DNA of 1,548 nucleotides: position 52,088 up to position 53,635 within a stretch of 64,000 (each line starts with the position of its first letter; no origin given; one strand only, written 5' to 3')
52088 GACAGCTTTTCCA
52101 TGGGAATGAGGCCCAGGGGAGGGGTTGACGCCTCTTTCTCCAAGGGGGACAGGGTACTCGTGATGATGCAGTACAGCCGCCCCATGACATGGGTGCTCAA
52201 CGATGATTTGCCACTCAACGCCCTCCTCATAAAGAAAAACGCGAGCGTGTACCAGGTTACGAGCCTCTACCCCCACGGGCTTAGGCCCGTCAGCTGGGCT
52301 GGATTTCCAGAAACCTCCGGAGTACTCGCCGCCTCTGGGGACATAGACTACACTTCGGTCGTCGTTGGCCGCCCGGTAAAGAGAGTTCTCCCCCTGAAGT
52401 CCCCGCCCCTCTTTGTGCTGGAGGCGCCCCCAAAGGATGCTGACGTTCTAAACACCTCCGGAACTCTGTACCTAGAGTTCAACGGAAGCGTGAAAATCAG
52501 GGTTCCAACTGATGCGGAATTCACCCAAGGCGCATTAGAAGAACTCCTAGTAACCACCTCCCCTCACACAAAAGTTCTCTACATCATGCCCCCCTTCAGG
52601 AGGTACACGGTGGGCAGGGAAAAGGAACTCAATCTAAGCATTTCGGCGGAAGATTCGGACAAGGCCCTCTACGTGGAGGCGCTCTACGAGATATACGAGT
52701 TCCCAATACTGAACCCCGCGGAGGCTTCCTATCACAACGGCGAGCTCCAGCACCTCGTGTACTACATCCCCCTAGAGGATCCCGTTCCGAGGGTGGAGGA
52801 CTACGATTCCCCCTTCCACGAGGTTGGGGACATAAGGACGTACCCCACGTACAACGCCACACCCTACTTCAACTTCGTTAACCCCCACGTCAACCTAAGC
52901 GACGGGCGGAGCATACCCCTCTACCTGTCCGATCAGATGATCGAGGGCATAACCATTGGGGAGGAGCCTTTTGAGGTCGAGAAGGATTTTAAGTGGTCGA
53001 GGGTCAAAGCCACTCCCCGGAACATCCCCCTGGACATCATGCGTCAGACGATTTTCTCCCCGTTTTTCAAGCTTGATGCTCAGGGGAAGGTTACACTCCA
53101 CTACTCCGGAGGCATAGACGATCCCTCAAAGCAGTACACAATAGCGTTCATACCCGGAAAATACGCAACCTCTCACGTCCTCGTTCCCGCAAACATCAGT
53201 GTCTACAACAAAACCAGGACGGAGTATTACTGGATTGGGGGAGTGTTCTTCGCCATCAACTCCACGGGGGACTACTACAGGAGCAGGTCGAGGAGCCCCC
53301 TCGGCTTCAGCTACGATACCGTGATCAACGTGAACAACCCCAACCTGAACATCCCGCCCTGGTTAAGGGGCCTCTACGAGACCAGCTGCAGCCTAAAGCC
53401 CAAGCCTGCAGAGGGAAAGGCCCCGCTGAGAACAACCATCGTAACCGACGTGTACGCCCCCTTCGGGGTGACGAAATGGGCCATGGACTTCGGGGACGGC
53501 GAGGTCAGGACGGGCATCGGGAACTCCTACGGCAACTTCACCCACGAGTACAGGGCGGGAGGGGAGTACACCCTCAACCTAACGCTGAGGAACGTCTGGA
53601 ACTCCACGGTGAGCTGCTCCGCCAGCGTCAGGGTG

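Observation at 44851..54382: Two-gene locus for giant surface proteins combining beta-helix, CARDB, FG-GAP, protease-like and PKD modules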

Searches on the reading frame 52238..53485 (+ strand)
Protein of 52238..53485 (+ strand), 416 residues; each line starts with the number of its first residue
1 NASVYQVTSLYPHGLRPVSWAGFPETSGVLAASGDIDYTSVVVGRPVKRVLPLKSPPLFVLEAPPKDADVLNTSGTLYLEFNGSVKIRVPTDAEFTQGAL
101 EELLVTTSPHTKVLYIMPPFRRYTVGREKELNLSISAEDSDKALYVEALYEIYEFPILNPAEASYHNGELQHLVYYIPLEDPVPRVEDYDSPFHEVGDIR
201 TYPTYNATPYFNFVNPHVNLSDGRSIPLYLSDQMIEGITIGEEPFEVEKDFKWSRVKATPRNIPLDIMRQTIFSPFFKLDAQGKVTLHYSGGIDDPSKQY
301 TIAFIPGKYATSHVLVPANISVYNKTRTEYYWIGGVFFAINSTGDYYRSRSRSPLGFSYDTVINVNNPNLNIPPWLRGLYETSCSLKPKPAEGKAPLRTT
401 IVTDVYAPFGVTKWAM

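Call 39: search_protein_representatives(protein=window:52238-53485:+)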
Query: 416 residues. Proteins with E-value up to 0.001 (for the whole library): 9; up to 1e-10: 5; up to 1e-30: 2. The best 9 are listed.
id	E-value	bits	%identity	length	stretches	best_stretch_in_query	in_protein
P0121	6.0e-282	951.2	100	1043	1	1-416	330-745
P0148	1.0e-32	130.2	31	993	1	29-415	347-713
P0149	9.4e-21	90.8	31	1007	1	29-404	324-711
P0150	1.5e-18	83.5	29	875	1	30-305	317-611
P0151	4.3e-17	78.7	29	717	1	31-306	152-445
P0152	4.6e-09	52.3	30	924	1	30-249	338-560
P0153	6.0e-08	48.6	24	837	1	28-338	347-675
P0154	3.9e-07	45.9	34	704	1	32-209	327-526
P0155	6.6e-06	41.9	28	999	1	30-206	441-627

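Call 45: search_solved_structures(query=A3, max_evalue=10, show_alignments=2)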
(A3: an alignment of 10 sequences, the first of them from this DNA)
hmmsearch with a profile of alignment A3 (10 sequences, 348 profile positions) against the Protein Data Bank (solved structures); distinct sequences matched with E-value up to 10: 4.
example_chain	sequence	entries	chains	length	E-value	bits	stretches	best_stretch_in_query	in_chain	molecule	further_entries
6z2c_A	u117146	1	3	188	0.13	14.7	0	178-222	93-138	Neutrophil gelatinase-associated lipocalin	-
3dsz_A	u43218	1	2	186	0.18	14.2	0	178-221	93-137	engineered human lipocalin 2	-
4iaw_A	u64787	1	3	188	0.25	13.8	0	178-220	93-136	Neutrophil gelatinase-associated lipocalin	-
3sgh_A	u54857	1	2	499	1.2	11.5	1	246-289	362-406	SusD homolog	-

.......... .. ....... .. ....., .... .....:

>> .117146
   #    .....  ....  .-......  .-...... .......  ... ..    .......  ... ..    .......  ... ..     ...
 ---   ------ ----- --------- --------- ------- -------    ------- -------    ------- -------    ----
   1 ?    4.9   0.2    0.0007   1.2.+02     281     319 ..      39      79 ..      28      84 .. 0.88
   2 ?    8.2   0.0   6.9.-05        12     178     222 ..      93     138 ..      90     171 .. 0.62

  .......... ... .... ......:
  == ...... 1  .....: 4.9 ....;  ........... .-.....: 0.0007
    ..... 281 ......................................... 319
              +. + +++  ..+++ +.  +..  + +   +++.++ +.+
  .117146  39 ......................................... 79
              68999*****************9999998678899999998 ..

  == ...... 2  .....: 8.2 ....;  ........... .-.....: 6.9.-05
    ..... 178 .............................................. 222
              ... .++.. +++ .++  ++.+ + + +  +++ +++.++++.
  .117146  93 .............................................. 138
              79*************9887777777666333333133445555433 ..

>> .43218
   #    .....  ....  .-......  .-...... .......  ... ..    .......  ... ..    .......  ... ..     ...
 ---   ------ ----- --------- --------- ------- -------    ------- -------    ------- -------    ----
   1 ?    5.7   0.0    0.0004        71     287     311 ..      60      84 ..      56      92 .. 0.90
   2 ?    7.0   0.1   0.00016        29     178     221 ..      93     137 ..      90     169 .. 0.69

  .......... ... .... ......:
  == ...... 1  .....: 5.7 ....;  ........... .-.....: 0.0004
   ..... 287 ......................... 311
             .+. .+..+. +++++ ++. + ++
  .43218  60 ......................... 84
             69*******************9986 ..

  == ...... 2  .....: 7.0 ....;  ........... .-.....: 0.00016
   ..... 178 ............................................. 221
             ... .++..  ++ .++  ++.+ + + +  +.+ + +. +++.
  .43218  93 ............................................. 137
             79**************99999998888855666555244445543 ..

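Call 46: search_protein_families(library=pfam, alignment_id=A3, max_evalue=1)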
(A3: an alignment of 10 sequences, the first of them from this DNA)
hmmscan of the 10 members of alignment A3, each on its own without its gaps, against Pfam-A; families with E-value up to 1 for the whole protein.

A. member 1, seq(336 aa): 1 family
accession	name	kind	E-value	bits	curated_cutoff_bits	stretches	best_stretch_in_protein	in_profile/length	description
PF25664.1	Oleavirus_coat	-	0.096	12.8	27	1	33-63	145-175/182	Oleavirus coat protein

B. families by the number of members that match (of 10 scanned): 6 families
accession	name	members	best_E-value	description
PF21426.3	GBS104-like_Ig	1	0.00014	Tip pilin GBS104-like, Ig-like domain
PF03318.18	ETX_MTX2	1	0.00046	Clostridium epsilon toxin ETX/Bacillus mosquitocidal toxin MTX2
PF06629.18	MipA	1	0.038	MltA-interacting protein MipA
PF25664.1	Oleavirus_coat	1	0.096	Oleavirus coat protein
PF23087.1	MRH_ELAPOR1_9th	1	0.1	ELAPOR1-like, mannose 6-phosphate receptor homology domain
PF13332.12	Fil_haemagg_2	1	0.26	Hemagglutinin repeat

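Call 53: search_protein_families(library=pfam, proteins=[P0148, P0149, P0150, P0152, P0155], max_evalue=0.001)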
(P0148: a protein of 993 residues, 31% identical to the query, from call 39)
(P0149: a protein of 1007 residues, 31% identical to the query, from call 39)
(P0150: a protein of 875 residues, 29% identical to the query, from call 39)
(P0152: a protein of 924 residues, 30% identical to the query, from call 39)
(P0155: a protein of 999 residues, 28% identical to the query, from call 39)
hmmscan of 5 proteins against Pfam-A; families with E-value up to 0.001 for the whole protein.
P0148 (993 aa): 2 families
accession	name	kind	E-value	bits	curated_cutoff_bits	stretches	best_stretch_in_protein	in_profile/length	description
PF18911.6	PKD_4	-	2.2e-45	153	27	2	853-935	1-82/85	PKD domain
PF00801.26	PKD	-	3.3e-37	126.8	23.5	2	863-934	5-79/80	PKD domain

P0149 (1007 aa): 6 families
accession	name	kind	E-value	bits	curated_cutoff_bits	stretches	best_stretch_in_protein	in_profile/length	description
PF18911.6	PKD_4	-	2.7e-65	216.8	27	3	862-938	2-78/85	PKD domain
PF00801.26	PKD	-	1.5e-46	156.7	23.5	3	781-846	2-70/80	PKD domain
PF13517.12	FG-GAP_3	-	3.7e-14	53.5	26.9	3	129-186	1-60/61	FG-GAP-like repeat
PF22352.2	K319L-like_PKD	-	3.9e-13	49.6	27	2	793-857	13-84/84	K319L-like, PKD domain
PF01839.29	FG-GAP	-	6.2e-12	45.6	22.1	0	279-301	3-25/37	FG-GAP repeat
PF18981.6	InlK_D3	-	0.00036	21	25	0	917-943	47-74/75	Internalin K domain (D3/D4)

P0150 (875 aa): 3 families
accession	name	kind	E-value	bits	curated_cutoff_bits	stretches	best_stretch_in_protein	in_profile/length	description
PF00963.24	Cohesin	-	4e-11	43.7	24.1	1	670-779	3-124/139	Cohesin domain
PF00404.24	Dockerin_1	-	4.7e-07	30.3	22.9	1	799-845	1-51/57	Dockerin type I domain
PF13517.12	FG-GAP_3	-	9.4e-06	26.6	26.9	0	139-193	1-60/61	FG-GAP-like repeat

P0152 (924 aa): 4 families
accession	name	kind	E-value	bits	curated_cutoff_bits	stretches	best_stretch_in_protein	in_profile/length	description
PF13517.12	FG-GAP_3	-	2.5e-15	57.3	26.9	3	248-306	1-60/61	FG-GAP-like repeat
PF00963.24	Cohesin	-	2.7e-11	44.3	24.1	1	723-816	12-116/139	Cohesin domain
PF01839.29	FG-GAP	-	3.8e-07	30.3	22.1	0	132-148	5-21/37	FG-GAP repeat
PF00404.24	Dockerin_1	-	4.6e-07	30.4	22.9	1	844-890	1-51/57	Dockerin type I domain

P0155 (999 aa): 1 family
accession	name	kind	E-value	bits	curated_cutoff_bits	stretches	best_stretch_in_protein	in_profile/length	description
PF00963.24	Cohesin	-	3e-07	31.2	24.1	1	804-883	14-104/139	Cohesin domain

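Call 56: predict_structure(alignment_id=A3)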
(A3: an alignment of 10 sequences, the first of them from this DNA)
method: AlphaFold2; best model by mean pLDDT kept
length: 336 residues; sequences in the alignment: 10
mean_pLDDT: 57.8   pTM: 0.63
mean pLDDT of the five models: 57.8, 56.2, 55.7, 53.3, 53.3
residues with pLDDT >= 90: 1; 70-90: 125; 50-70: 75; < 50: 135
segments of 3 or more residues with pLDDT < 50: 57-84, 167-178, 184-194, 212-241, 267-293, 312-336
pLDDT, mean of each block of 10 residues (from residue 1): 73 69 81 77 72 49 28 26 57 86 79 69 65 72 85 73 55 40 48 57 74 34 30 42 74 83 57 23 25 60 75 44 36 40
secondary structure, 60 per line:
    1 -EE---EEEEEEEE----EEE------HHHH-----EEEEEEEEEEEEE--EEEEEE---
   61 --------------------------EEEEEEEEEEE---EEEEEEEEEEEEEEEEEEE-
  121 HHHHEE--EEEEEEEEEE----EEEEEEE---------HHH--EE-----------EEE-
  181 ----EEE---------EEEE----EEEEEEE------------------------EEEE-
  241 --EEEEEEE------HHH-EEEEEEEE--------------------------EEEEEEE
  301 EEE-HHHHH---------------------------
elements in order: E7-14 E19-21 H28-31 E37-49 E52-57 E87-97 E101-119 H121-124 E129-138 E143-149 E177-179 E185-187 E197-200 E205-211 E236-239 E243-249 E260-267 E294-303 H305-309

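Call 66: find_encoding_contigs(protein=P0148, flank=10000, max_places=3)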
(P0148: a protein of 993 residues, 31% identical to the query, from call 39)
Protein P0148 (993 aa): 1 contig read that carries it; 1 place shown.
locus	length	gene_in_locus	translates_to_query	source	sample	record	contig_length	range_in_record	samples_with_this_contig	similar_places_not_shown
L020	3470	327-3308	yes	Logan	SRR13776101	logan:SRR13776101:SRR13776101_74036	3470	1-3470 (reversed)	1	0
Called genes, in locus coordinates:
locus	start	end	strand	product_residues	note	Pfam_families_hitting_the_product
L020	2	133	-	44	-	?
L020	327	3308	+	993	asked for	PF00801:PKD, PF18911:PKD_4, PF00801:PKD, PF18911:PKD_4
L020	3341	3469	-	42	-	?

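Call 69: find_encoding_contigs(protein=P0149, flank=10000, max_places=3)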
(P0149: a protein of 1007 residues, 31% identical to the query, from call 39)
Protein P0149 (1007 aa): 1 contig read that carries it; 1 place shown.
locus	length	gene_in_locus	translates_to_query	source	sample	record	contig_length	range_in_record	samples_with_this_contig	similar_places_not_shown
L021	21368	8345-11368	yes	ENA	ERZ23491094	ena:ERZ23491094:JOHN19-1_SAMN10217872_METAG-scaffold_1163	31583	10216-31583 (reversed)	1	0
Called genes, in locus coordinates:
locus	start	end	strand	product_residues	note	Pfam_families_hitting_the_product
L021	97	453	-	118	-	PF03551:PadR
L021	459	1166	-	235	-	PF10086:YhfC (weak)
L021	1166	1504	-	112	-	PF01906:YbjQ_1, PF23025:YbjQ_2 (weak)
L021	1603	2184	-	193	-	PF05708:Peptidase_C92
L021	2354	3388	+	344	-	PF01866:Diphthamide_syn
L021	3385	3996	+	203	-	PF03602:Cons_hypoth95, PF05175:MTS, PF06325:PrmA, PF02475:TRM5-TYW2_MTfase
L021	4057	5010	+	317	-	PF12717:Cnd1 (weak), PF02985:HEAT (faint), PF13513:HEAT_EZ (faint), PF13646:HEAT_2 (faint)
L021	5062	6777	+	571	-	PF01602:Adaptin_N (faint), PF02985:HEAT (faint), PF13513:HEAT_EZ (faint), PF13646:HEAT_2 (faint)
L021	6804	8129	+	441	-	PF17125:Methyltr_RsmF_N, PF22458:RsmF-B_ferredox, PF01189:Methyltr_RsmB-F, PF01728:FtsJ, PF13847:Methyltransf_31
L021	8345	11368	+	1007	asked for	PF01839:FG-GAP (faint), PF13517:FG-GAP_3 (weak), PF00801:PKD, PF18911:PKD_4, PF00801:PKD, PF18911:PKD_4, PF00801:PKD, PF18911:PKD_4, +1 more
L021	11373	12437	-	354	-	PF00924:MS_channel_2nd, PF21082:MS_channel_3rd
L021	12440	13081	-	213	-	PF04254:DUF432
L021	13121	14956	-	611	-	-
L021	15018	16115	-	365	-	-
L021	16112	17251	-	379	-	-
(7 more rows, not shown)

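Call 71: fold_search(model_id=the predicted structure, library=pdb)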
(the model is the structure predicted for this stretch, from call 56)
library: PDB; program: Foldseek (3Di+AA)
matches with E <= 10: 352; with E <= 0.001: 0
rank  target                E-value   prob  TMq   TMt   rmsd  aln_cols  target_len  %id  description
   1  9ea9_E                1.7e-03  0.38  0.14  0.12  29.0       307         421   14  Crystal structure of BoNT/A-NTNH-HA70 -VHH_F12-VHH_H7-Fab_NTNH complex (released 2025-09-17)
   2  4lo4_B                1.8e-03  0.28  0.13  0.11  28.9       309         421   13  Apo HA-70 (released 2013-10-30)
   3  3win_E                2.3e-03  0.18  0.11  0.10  29.5       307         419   12  Clostridium botulinum Hemagglutinin (released 2013-11-06)
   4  9ug6_A                9.3e-03  0.18  0.12  0.08  28.0       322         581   12  Crystal structure of HA3 from Clostridium botulinum type B with alpha2,6-sialyllactose (released 2025-11-05)
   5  9ea9_G                1.4e-02  0.28  0.14  0.22  22.7       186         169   13  Crystal structure of BoNT/A-NTNH-HA70 -VHH_F12-VHH_H7-Fab_NTNH complex (released 2025-09-17)
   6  4en6_A                1.6e-02  0.35  0.13  0.21  21.4       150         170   15  Crystal structure of HA70 (HA3) subcomponent of Clostridium botulinum type C progenitor toxin in complex with alpha 2- (released 2012-06-06)
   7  4lo4_A                1.9e-02  0.28  0.13  0.21  22.8       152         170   12  Apo HA-70 (released 2013-10-30)
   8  3win_D                2.0e-02  0.35  0.14  0.23  22.0       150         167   11  Clostridium botulinum Hemagglutinin (released 2013-11-06)
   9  9ea9_D                2.0e-02  0.23  0.14  0.22  24.0       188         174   12  Crystal structure of BoNT/A-NTNH-HA70 -VHH_F12-VHH_H7-Fab_NTNH complex (released 2025-09-17)
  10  2xh6_A                2.1e-02  0.11  0.13  0.13  27.1       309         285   12  Clostridium perfringens enterotoxin (released 2011-04-27)
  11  8u5f_H                2.3e-02  0.14  0.14  0.15  28.1       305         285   11  Crystal Structure of Trypsinized Clostridium perfringens Enterotoxin (released 2023-09-27)
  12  9ug5_A                2.4e-02  0.10  0.11  0.08  28.8       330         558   13  Crystal structure of HA3 from Clostridium botulinum type B with alpha2,3-sialyllactose (released 2025-11-05)
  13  9ug6_C                2.6e-02  0.14  0.13  0.09  28.6       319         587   12  Crystal structure of HA3 from Clostridium botulinum type B with alpha2,6-sialyllactose (released 2025-11-05)
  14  9qcm_C                2.9e-02  0.11  0.12  0.08  28.0       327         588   11  Botulinum neurotoxin type B1, 14-subunit, Large Progenitor Toxin Complex (L-PTC) (released 2025-09-10)
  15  9ug6_B                3.0e-02  0.13  0.13  0.08  29.1       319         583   12  Crystal structure of HA3 from Clostridium botulinum type B with alpha2,6-sialyllactose (released 2025-11-05)
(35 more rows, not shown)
